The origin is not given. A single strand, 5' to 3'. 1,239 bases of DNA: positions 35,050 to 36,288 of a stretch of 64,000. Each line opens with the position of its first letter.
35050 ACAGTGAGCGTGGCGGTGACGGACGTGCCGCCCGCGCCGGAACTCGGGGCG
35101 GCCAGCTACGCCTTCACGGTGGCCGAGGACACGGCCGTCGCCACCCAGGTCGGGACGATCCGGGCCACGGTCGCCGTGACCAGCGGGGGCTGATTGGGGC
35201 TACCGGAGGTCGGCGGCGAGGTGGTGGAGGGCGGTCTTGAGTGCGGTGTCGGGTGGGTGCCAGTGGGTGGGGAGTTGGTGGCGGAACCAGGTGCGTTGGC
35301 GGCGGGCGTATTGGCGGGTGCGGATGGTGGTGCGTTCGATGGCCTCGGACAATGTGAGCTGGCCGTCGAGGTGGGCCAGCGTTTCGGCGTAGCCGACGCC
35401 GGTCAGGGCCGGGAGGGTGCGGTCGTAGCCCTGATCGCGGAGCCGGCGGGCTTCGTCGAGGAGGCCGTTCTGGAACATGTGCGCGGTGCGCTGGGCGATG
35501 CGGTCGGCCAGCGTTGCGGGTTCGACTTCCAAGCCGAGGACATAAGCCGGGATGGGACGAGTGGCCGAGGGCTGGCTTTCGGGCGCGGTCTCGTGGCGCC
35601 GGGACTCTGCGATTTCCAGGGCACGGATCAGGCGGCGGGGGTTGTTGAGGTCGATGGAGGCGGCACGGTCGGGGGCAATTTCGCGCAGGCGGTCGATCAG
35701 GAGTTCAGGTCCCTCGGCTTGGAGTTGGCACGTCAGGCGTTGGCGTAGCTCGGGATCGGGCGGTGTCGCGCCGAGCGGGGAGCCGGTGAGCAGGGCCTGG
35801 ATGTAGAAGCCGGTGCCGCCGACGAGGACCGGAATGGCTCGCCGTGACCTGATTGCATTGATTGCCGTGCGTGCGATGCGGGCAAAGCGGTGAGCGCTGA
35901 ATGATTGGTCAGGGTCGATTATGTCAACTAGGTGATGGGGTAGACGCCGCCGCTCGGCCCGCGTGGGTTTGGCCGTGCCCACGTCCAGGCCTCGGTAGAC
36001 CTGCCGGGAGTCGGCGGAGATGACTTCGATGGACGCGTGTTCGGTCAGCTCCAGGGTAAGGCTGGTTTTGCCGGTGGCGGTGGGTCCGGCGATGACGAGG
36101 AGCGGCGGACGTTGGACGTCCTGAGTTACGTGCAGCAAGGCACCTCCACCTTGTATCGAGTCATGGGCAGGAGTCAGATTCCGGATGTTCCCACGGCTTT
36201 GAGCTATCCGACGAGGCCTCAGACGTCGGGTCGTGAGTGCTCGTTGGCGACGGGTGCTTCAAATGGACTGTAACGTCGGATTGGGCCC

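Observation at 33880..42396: Three miaA copies in one orientation (one intact, two decayed) bracket the giant surface-protein gene and a stretch of gene fragments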

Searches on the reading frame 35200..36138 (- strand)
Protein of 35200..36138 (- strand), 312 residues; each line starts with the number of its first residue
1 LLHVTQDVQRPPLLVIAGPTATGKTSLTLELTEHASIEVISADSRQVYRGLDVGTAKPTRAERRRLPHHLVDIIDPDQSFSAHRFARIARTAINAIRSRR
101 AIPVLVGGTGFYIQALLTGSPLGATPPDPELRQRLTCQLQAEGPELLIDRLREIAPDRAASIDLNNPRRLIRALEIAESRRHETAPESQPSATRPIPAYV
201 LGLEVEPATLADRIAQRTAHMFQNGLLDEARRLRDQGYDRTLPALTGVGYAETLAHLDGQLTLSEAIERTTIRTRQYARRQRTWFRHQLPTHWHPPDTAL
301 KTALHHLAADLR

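Call 9: search_protein_families(library=pfam, proteins=[window:35200-36138:-], max_evalue=0.01)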
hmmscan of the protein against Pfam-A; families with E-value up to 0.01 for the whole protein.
window:35200-36138:- (312 aa): 5 families
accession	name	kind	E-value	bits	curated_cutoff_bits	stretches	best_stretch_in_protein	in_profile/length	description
PF01715.23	IPPT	-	3e-80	269.8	23.6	1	46-288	1-243/243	IPP transferase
PF01745.22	IPT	-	9e-07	29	20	1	14-63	4-53/233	Isopentenyl transferase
PF13191.12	AAA_16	-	2.8e-05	25.1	32.6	1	9-127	22-104/167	AAA ATPase domain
PF13671.12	AAA_33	-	0.00067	20.4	27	0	13-71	1-42/143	AAA domain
PF13238.12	AAA_18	-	0.0069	17.3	29.4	0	15-45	2-29/128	AAA domain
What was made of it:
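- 35200..36138 (-): Intact, presumably functional miaA (tRNA dimethylallyltransferase), 312 aa. Pfam IPPT 3e-80 (call 9).
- Checked: Intact copy: 35200-36138, 312 aa. Pfam IPPT E=3e-80 (call 9).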

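Call 12: find_related_loci(query=window:35200-36138:-, collection=genome_contigs, flank=10000)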
Query window:35200-36138:- (312 aa) in genome_contigs; peptide patterns used: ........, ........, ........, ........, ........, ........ (x = any residue, [..] = any of these).
599 stretches matched a pattern (row limit reached: there are more); 592 encode a relative of the query (tblastn E <= 1e-3); the best 80 are kept; 80 distinct loci.
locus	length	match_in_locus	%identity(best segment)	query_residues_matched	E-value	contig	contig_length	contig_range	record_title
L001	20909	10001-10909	83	10-312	7e-163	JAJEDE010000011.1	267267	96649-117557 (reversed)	MAG: Chloroflexota bacterium isolate jk18xAbins.55 k141_1005081, whole genome shotgun sequence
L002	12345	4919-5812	80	12-309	7e-153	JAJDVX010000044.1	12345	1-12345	MAG: Chloroflexota bacterium isolate jk18x22bins.70 k141_819868, whole genome shotgun sequence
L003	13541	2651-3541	41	2-293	3e-72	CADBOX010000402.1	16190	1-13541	MAG: uncultured Lachnospiraceae bacterium isolate RUG14166 genome assembly, contig: RUG14166_asm_402, whole genome shotg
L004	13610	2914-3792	41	7-297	8e-69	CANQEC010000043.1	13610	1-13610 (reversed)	MAG: uncultured Lachnospiraceae bacterium isolate Lapin-003-2__bin19 genome assembly, contig: Lapin-003-2__NODE_4114_len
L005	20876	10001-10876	39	5-293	1e-68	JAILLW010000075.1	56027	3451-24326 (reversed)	MAG: Lachnospiraceae bacterium isolate RUI238 k141_9101622_flag=0_multi=8.9986_len=56027, whole genome shotgun sequence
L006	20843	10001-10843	40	8-286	2e-68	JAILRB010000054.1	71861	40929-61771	MAG: Eubacterium sp. isolate RUI373 k141_14315123_flag=0_multi=36.0880_len=71861, whole genome shotgun sequence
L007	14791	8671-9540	41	10-297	2e-68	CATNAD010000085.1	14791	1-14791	MAG TPA_asm: uncultured Lachnospiraceae bacterium isolate MGG22677_1680015459 genome assembly, contig: SRR10078216_1618,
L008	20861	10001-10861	40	4-288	4e-68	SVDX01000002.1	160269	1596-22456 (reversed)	MAG: Lachnospira sp. isolate SIG291 NODE_1840_length_160269_cov_2.284329, whole genome shotgun sequence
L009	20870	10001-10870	40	6-293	4e-68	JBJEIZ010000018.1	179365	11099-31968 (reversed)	MAG: Brotaphodocola sp. isolate PUUB56_bin.019 NODE_18_length_179365_cov_18.436010, whole genome shotgun sequence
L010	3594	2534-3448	40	10-312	3e-68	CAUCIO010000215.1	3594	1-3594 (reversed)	MAG TPA_asm: uncultured Clostridium sp. isolate ERR9578168_bin.27_MetaWRAP_v1.3_MAG genome assembly, contig: ERZ18533893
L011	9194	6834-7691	40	10-293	5e-68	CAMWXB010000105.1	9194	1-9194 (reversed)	MAG TPA_asm: uncultured Lachnospiraceae bacterium isolate SRR14411328_bin.9_metawrap_v1.3_MAG genome assembly, contig: N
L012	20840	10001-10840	44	9-286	7e-68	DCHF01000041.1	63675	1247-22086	MAG TPA_asm: Lachnospiraceae bacterium UBA1759 UBA1759_contig_25762, whole genome shotgun sequence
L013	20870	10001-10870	42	10-297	5e-68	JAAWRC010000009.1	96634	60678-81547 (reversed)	MAG: Lachnospiraceae bacterium isolate ABMPRH_296_1 SL341403_scaffold_446, whole genome shotgun sequence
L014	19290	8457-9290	40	13-288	1e-67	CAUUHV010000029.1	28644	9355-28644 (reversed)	MAG TPA_asm: uncultured Catonella sp. isolate ERR10228863_bin.45_MetaWRAP_v1.3_MAG genome assembly, contig: ERZ21659590.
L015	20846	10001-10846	41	12-295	2e-67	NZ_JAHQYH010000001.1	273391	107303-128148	Apilactobacillus waqarii strain HBW1 NODE_1_length_273391_cov_14.032540, whole genome shotgun sequence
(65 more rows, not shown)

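Call 18: search_protein_families(library=pfam, proteins=[L001:8584-9507:+, L001:9507-9920:+, L001:11070-13388:-, L001:13399-14337:-, L001:14723-16993:-, L001:17001-17657:-, L001:17654-18679:-, L001:18715-19671:-, L001:7396-7935:+, L001:13809-15158:+], max_evalue=0.01)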
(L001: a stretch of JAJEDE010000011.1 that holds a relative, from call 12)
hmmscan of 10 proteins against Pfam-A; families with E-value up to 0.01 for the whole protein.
L001:8584-9507:+ (307 aa): 0 families

L001:9507-9920:+ (137 aa): 1 family
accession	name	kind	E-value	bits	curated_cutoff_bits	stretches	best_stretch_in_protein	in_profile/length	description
PF01850.27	PIN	-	1.1e-13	52.3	23.6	1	8-130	1-119/120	PIN domain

L001:11070-13388:- (772 aa): 12 families
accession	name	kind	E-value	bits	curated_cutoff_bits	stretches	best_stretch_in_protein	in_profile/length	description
PF00560.39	LRR_1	-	2.4e-24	80.6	20.6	0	551-573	1-23/23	Leucine Rich Repeat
PF12799.13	LRR_4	-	1.1e-20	73.6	27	3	700-736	1-36/44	Leucine Rich repeats (2 copies)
PF13855.12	LRR_8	-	4e-19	68.6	27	4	575-630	2-57/61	Leucine rich repeat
PF23598.1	LRR_14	-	8.9e-19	67.9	40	2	540-660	37-147/353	Leucine-rich repeat region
PF07676.18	PD40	-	1.2e-15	57.4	20.9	0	207-222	13-28/38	WD40-like Beta Propeller Repeat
PF00930.27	DPPIV_N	-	8.9e-09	35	22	0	311-337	107-133/354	Dipeptidyl peptidase IV (DPP IV) N-terminal region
PF25174.1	Beta-prop_THOC3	-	4e-07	29.8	305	1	311-429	9-115/272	THOC3 beta-propeller domain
PF00400.38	WD40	-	8.2e-07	29.8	27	0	408-421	18-30/39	WD domain, G-beta repeat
PF23211.1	LRR_LRWD1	-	8.4e-07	29.3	28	1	545-606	37-94/190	Leucine-rich repeat and WD repeat-containing protein 1, LRR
PF25019.1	LRR_R13L1-DRL21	-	0.00013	22.4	27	0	572-630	67-125/127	R13L1/DRL21 LRRs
PF12894.13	ANAPC4_WD40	-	0.00033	21.3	22.9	0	303-333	37-66/91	Anaphase-promoting complex subunit 4 WD40 domain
PF13516.12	LRR_6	-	0.0049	17.3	23.4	0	676-691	3-18/24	Leucine Rich repeat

L001:13399-14337:- (312 aa): 0 families

L001:14723-16993:- (756 aa): 15 families
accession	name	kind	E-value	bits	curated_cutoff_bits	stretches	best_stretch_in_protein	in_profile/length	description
PF07676.18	PD40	-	7.3e-24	83.6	20.9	2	345-368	13-37/38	WD40-like Beta Propeller Repeat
PF23598.1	LRR_14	-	2.6e-13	49.9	40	2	575-658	43-122/353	Leucine-rich repeat region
PF00560.39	LRR_1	-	1e-12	46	20.6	0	676-698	1-23/23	Leucine Rich Repeat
PF12799.13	LRR_4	-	4.1e-12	46.4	27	1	676-712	2-37/44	Leucine Rich repeats (2 copies)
PF13855.12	LRR_8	-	2e-08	34.3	27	2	676-735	2-61/61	Leucine rich repeat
PF00930.27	DPPIV_N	-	6.1e-08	32.2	22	0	343-365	45-125/354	Dipeptidyl peptidase IV (DPP IV) N-terminal region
PF09142.17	TruB_C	-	2.5e-06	27.6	28.7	0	309-328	34-53/56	tRNA Pseudouridine synthase II, C terminal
PF24797.1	Beta-prop_WDR35_TULP_N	-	7.2e-06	25.8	80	0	300-369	116-184/332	WDR35/TULP4 N-terminal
PF25174.1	Beta-prop_THOC3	-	1.1e-05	25.1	305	0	305-407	94-190/272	THOC3 beta-propeller domain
PF12894.13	ANAPC4_WD40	-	1.9e-05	25.3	22.9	0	290-330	29-69/91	Anaphase-promoting complex subunit 4 WD40 domain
PF25019.1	LRR_R13L1-DRL21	-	3.2e-05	24.3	27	1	574-633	64-124/127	R13L1/DRL21 LRRs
PF00400.38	WD40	-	0.00011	23.1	27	0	393-407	16-30/39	WD domain, G-beta repeat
PF23211.1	LRR_LRWD1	-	0.00067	19.9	28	0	650-735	16-98/190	Leucine-rich repeat and WD repeat-containing protein 1, LRR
PF10647.15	Gmad1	-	0.0007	19.9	20.5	0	345-383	27-65/251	Lipoprotein LpqB beta-propeller domain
PF25460.1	Beta-prop_Aladin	-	0.0032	17.1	171.1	0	298-406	110-212/340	Aladin seven-bladed propeller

L001:17001-17657:- (218 aa): 0 families

L001:17654-18679:- (341 aa): 0 families

L001:18715-19671:- (318 aa): 3 families
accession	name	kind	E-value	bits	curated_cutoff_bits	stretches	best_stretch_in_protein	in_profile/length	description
PF00041.27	fn3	-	8.4e-19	68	25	2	191-272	2-72/84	Fibronectin type III domain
PF16656.11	Pur_ac_phosph_N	-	5e-10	40.3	30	1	194-267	3-79/93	Purple acid Phosphatase, N-terminal domain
PF25059.1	FN3_DSCAM-DSCAML_C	-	2.2e-05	25.1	39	0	215-272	15-68/89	DSCAM/DSCAML C-terminal Fn3-like domain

L001:7396-7935:+ (179 aa): 0 families

L001:13809-15158:+ (449 aa): 0 families

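Call 19: search_protein_families(library=pfam, proteins=[L002:6688-7599:+, L002:7862-8854:-, L002:8764-10731:-, L002:10985-12244:-, L002:7160-7744:+], max_evalue=0.01)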
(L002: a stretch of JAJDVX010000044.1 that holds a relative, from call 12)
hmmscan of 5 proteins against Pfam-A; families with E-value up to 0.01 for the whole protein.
L002:6688-7599:+ (303 aa): 0 families

L002:7862-8854:- (330 aa): 0 families

L002:8764-10731:- (655 aa): 9 families
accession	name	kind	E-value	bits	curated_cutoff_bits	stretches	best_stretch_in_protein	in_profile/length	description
PF07676.18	PD40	-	1.3e-19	70.1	20.9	1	218-246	2-30/38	WD40-like Beta Propeller Repeat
PF00930.27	DPPIV_N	-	8.3e-06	25.2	22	0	216-249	34-67/354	Dipeptidyl peptidase IV (DPP IV) N-terminal region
PF25174.1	Beta-prop_THOC3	-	9.5e-06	25.2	305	1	333-450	5-106/272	THOC3 beta-propeller domain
PF12894.13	ANAPC4_WD40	-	6.9e-05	23.4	22.9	0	311-354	23-62/91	Anaphase-promoting complex subunit 4 WD40 domain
PF25460.1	Beta-prop_Aladin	-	0.00012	21.7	171.1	0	387-449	108-170/340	Aladin seven-bladed propeller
PF24797.1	Beta-prop_WDR35_TULP_N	-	0.00024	20.8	80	0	256-347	232-320/332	WDR35/TULP4 N-terminal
PF00400.38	WD40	-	0.00032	21.6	27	0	330-346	12-27/39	WD domain, G-beta repeat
PF23598.1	LRR_14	-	0.0015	17.8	40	1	579-618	60-98/353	Leucine-rich repeat region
PF09142.17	TruB_C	-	0.0037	17.4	28.7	0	339-357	33-51/56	tRNA Pseudouridine synthase II, C terminal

L002:10985-12244:- (419 aa): 6 families
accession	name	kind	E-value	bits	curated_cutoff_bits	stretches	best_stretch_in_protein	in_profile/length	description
PF07676.18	PD40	-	1.1e-11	44.8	20.9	1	49-69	10-30/38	WD40-like Beta Propeller Repeat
PF25174.1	Beta-prop_THOC3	-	9.9e-07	28.5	305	1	149-269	3-105/272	THOC3 beta-propeller domain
PF00400.38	WD40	-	1.5e-05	25.7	27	0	148-164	9-27/39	WD domain, G-beta repeat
PF00930.27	DPPIV_N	-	3.1e-05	23.3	22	0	152-184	104-136/354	Dipeptidyl peptidase IV (DPP IV) N-terminal region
PF12894.13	ANAPC4_WD40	-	0.00026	21.6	22.9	0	148-177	38-66/91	Anaphase-promoting complex subunit 4 WD40 domain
PF24797.1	Beta-prop_WDR35_TULP_N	-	0.0034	17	80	0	85-166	241-321/332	WDR35/TULP4 N-terminal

L002:7160-7744:+ (194 aa): 0 families

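Call 22: find_encoding_contigs(protein=window:35200-36138:-, flank=10000, max_places=10)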
Protein window:35200-36138:- (312 aa): no gene with exactly this product is on record in the collection.

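Call 23: find_homologous_proteins(query=window:35200-36138:-, max_evalue=1e-40)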
Query window:35200-36138:- (312 aa): 6208 proteins with E <= 1e-40 among 8000 candidates; the best 120 are listed.
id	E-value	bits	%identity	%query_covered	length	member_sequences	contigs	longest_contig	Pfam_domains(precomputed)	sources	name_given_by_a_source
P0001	1.9e-185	633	93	100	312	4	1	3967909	PF01745.23,PF01715.24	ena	-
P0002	2.5e-169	580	86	99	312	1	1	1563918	PF01745.23,PF01715.24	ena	-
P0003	2.1e-163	561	85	97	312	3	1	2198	PF01745.23,PF01715.24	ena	-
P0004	4.5e-160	550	83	99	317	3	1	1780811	PF01745.23,PF01715.24,PF13191.13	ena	-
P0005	2.6e-159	547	83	99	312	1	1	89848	PF01745.23,PF01715.24,PF13671.13,PF13191.13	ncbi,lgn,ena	-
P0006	1.1e-155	536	82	98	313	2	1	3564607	PF01745.23,PF01715.24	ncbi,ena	-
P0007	1.6e-155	535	80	100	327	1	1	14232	PF01745.23,PF01715.24,PF13671.13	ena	-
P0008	4.1e-155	534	80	100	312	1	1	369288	PF01745.23,PF01715.24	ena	-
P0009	1.2e-153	529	82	96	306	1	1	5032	PF01745.23,PF01715.24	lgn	-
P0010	4.3e-153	527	82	96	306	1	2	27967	PF01745.23,PF01715.24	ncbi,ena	-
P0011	8.0e-153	526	81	99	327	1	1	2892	PF01745.23,PF01715.24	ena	-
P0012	8.8e-153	526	79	99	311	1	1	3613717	PF01745.23,PF01715.24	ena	-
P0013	2.3e-152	525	81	96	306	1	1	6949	PF01745.23,PF01715.24,PF13671.13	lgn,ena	-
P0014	4.0e-152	524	79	100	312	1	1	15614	PF01745.23,PF01715.24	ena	-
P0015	7.4e-152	523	82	96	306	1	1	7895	PF01745.23,PF01715.24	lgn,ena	-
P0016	7.8e-152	523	79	100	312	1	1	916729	PF01745.23,PF01715.24,PF13671.13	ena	-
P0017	1.3e-151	522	80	98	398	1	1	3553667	PF01745.23,PF01715.24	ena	-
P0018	1.5e-150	519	82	95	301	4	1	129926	PF01745.23,PF01715.24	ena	-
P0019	3.1e-150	518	81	95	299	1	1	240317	PF01745.23,PF01715.24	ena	-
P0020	5.0e-150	517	79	96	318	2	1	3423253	PF01745.23,PF01715.24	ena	-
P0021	9.0e-150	516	79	97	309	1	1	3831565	PF01745.23,PF01715.24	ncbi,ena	-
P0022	2.2e-149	515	77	99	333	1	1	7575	PF01745.23,PF01715.24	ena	-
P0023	6.6e-149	513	78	99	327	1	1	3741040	PF01745.23,PF01715.24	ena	-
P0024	2.7e-148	511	78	97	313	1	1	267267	PF01745.23,PF01715.24,PF13191.13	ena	-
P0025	3.6e-148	511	76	100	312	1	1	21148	PF01745.23,PF01715.24,PF13671.13,PF13191.13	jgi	jgi:tRNA dimethylallyltransferase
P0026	7.0e-148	510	78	96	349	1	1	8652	PF01745.23,PF01715.24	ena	-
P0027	9.3e-148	510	80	96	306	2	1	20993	PF01745.23,PF01715.24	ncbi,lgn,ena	-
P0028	1.5e-147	509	79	99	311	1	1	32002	PF01745.23,PF01715.24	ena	-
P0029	5.3e-147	507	79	96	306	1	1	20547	PF01745.23,PF01715.24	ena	-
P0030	5.8e-147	507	77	100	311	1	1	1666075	PF01745.23,PF01715.24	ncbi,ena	-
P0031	9.1e-147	506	77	100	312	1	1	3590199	PF01745.23,PF01715.24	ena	-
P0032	1.0e-146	506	81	96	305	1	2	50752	PF01745.23,PF01715.24,PF13671.13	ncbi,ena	-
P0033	1.4e-146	506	78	96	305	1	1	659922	PF01745.23,PF01715.24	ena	-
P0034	3.2e-146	504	79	96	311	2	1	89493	PF01745.23,PF01715.24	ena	-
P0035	3.3e-145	501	75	98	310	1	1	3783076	PF01745.23,PF01715.24,PF13671.13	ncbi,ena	-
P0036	4.8e-145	501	77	96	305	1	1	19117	PF01745.23,PF01715.24,PF13671.13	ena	-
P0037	6.1e-145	500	77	96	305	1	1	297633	PF01745.23,PF01715.24,PF13671.13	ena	-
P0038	2.9e-144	498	76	95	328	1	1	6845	PF01745.23,PF01715.24,PF13191.13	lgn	-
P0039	4.4e-144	497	76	99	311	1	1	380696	PF01745.23,PF01715.24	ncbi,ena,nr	ncbi:MAG: tRNA (adenosine(37)-N6)-dimethylallyltransferase MiaA [Chloroflexi bacterium]|nr:tRNA (ade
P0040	4.7e-144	497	77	96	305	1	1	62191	PF01745.23,PF01715.24,PF13671.13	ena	-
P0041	8.0e-144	497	77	56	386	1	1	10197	PF01745.23,PF01715.24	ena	-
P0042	8.3e-144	497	77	96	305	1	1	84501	PF01745.23,PF01715.24,PF13671.13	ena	-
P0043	8.4e-144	497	77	96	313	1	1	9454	PF01745.23,PF01715.24,PF13191.13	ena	-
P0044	1.7e-143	496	77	55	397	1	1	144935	PF01745.23,PF01715.24,PF13191.13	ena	-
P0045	1.7e-143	496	78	97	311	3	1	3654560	PF01745.23,PF01715.24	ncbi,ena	-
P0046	2.8e-142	492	75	99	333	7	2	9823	PF01745.23,PF01715.24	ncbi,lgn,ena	-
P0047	3.4e-142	491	76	95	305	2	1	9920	PF01715.24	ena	-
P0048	6.1e-142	490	77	96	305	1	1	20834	PF01745.23,PF01715.24,PF13671.13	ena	-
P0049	7.2e-142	490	76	96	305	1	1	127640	PF01745.23,PF01715.24,PF13671.13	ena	-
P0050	1.1e-141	490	78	96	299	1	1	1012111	PF01745.23,PF01715.24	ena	-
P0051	2.6e-141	488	76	99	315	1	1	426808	PF01745.23,PF01715.24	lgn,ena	-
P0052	3.2e-141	488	77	56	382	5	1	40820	PF01745.23,PF01715.24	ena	-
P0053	9.5e-141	487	74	100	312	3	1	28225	PF01745.23,PF01715.24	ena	-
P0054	3.1e-140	485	72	99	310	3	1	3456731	PF01745.23,PF01715.24,PF13671.13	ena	-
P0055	4.4e-140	484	76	96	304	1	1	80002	PF01745.23,PF01715.24,PF13671.13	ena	-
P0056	1.6e-139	482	75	96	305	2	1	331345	PF01745.23,PF01715.24,PF13671.13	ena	-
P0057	7.3e-139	480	68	96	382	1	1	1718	PF01745.23,PF01715.24,PF13191.13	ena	-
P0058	1.4e-138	479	82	90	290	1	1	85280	PF01715.24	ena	-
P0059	8.4e-138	477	79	91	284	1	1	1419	PF01715.24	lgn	-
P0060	1.1e-136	473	74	95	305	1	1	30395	PF01745.23,PF01715.24,PF13671.13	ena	-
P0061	1.5e-130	453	81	83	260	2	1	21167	PF01715.24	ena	-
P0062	4.3e-125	435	78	85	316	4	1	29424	PF01745.23,PF01715.24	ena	-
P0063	1.1e-124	434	70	83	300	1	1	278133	PF01715.24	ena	-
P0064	3.1e-115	403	78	78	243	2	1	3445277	PF01715.24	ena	-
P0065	2.9e-113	396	77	78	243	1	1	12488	PF01715.24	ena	-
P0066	3.8e-113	396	77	79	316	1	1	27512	PF01745.23,PF01715.24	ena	-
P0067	1.6e-109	384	84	68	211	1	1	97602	PF01715.24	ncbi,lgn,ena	-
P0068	3.0e-108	380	63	91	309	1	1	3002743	PF01745.23,PF01715.24,PF13671.13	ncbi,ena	-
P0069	1.0e-106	375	84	67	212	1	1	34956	PF01715.24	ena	-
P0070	1.2e-103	365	58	96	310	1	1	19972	PF01745.23,PF01715.24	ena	-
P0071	9.3e-103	362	58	96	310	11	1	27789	PF01745.23,PF01715.24,PF13671.13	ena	-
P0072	1.5e-100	355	56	96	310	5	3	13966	PF01715.24,PF13671.13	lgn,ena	-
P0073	7.2e-100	352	57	95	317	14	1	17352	PF01745.23,PF01715.24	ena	-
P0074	1.2e-98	348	54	92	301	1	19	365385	PF01745.23,PF01715.24,PF13671.13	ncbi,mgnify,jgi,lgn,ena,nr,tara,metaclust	ncbi:MAG TPA: tRNA (adenosine(37)-N6)-dimethylallyltransferase MiaA [Chloroflexi bacterium]|mgnify:C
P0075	1.8e-98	348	56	93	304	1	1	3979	PF01745.23,PF01715.24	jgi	jgi:tRNA dimethylallyltransferase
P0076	4.3e-98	346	82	41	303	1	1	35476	PF01715.24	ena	-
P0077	1.5e-97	345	59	95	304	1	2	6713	PF01745.23,PF01715.24,PF13671.13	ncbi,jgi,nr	ncbi:MAG: tRNA (adenosine(37)-N6)-dimethylallyltransferase MiaA [Actinobacteria bacterium]|nr:tRNA (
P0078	1.9e-97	344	78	66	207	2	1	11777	PF01715.24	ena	-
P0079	1.0e-96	342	74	72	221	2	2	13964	PF01715.24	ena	-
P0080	1.9e-95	338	61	92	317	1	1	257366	PF01715.24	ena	-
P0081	2.3e-95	338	55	95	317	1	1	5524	PF01745.23,PF01715.24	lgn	-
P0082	4.1e-95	337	54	95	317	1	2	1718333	PF01745.23,PF01715.24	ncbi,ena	-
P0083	5.0e-95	336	54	98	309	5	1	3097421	PF01745.23,PF01715.24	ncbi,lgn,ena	-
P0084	3.4e-94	334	57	94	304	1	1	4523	PF01745.23,PF01715.24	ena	-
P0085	2.0e-93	331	74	68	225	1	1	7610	PF01715.24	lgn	-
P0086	3.1e-93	331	57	95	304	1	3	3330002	PF01745.23,PF01715.24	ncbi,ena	-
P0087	4.3e-93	330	57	96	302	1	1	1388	PF01745.23,PF01715.24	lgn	-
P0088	7.1e-93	329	56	94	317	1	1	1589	PF01745.23,PF01715.24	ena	-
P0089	1.6e-91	325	54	96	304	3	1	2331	PF01745.23,PF01715.24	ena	-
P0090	2.2e-91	324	57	96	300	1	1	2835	PF01745.23,PF01715.24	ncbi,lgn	-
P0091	3.0e-91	324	55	96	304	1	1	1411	PF01745.23,PF01715.24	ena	-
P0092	2.2e-89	318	54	95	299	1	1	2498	PF01745.23,PF01715.24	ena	-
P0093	2.5e-88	314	53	95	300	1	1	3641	PF01745.23,PF01715.24,PF13671.13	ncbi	-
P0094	3.2e-88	314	53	96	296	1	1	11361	PF01745.23,PF01715.24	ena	-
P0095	1.8e-87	312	55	96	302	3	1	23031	PF01745.23,PF01715.24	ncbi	-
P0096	2.6e-87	311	53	96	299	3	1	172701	PF01745.23,PF01715.24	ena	-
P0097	3.9e-87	311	54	96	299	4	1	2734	PF01745.23,PF01715.24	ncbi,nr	ncbi:MAG: tRNA (adenosine(37)-N6)-dimethylallyltransferase MiaA [Chloroflexi bacterium]|nr:tRNA (ade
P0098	7.4e-87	310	54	96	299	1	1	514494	PF01745.23,PF01715.24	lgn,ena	-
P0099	8.6e-87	309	54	96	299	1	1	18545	PF01745.23,PF01715.24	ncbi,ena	-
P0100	1.9e-86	308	54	96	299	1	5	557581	PF01715.24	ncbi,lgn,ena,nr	ncbi:MAG: tRNA (adenosine(37)-N6)-dimethylallyltransferase MiaA [Chloroflexi bacterium]|nr:tRNA (ade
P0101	2.3e-86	308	53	96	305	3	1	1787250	PF01745.23,PF01715.24,PF13671.13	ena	-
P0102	6.8e-86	306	53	96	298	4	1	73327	PF01745.23,PF01715.24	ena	-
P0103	1.0e-85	306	55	96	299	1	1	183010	PF01745.23,PF01715.24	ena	-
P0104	1.2e-85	306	55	95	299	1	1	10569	PF01745.23,PF01715.24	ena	-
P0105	2.1e-85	305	53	96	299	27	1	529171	PF01745.23,PF01715.24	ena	-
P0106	2.2e-85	305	52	96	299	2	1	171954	PF01745.23,PF01715.24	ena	-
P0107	4.1e-85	304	54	96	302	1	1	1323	PF01745.23,PF01715.24,PF13671.13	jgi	jgi:tRNA dimethylallyltransferase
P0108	5.2e-85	304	54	96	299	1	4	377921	PF01745.23,PF01715.24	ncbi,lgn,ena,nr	ncbi:MAG: tRNA (adenosine(37)-N6)-dimethylallyltransferase MiaA [Chloroflexi bacterium]|nr:tRNA (ade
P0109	6.4e-85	303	54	95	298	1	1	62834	PF01745.23,PF01715.24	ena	-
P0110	1.1e-84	302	53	96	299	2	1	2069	PF01715.24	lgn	-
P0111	1.1e-84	302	53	95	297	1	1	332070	PF01745.23,PF01715.24,PF13671.13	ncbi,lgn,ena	-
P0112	3.8e-84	301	53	96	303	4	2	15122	PF01745.23,PF01715.24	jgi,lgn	-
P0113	2.1e-83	298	74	63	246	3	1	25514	PF01745.23,PF01715.24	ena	-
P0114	4.3e-83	297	53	96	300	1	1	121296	PF01715.24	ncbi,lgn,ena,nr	ncbi:MAG: tRNA (adenosine(37)-N6)-dimethylallyltransferase MiaA [Chloroflexota bacterium]|nr:tRNA (a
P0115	4.8e-83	297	52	96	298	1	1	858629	PF01745.23,PF01715.24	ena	-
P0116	6.0e-83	297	53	96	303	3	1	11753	PF01745.23,PF01715.24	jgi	-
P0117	6.3e-83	297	53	95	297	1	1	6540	PF01745.23,PF01715.24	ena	-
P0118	2.0e-82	295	50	95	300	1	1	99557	PF01715.24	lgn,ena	-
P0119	9.1e-82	293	52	96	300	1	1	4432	PF01745.23,PF01715.24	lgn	-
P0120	1.8e-81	292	52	96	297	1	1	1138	PF01745.23,PF01715.24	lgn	-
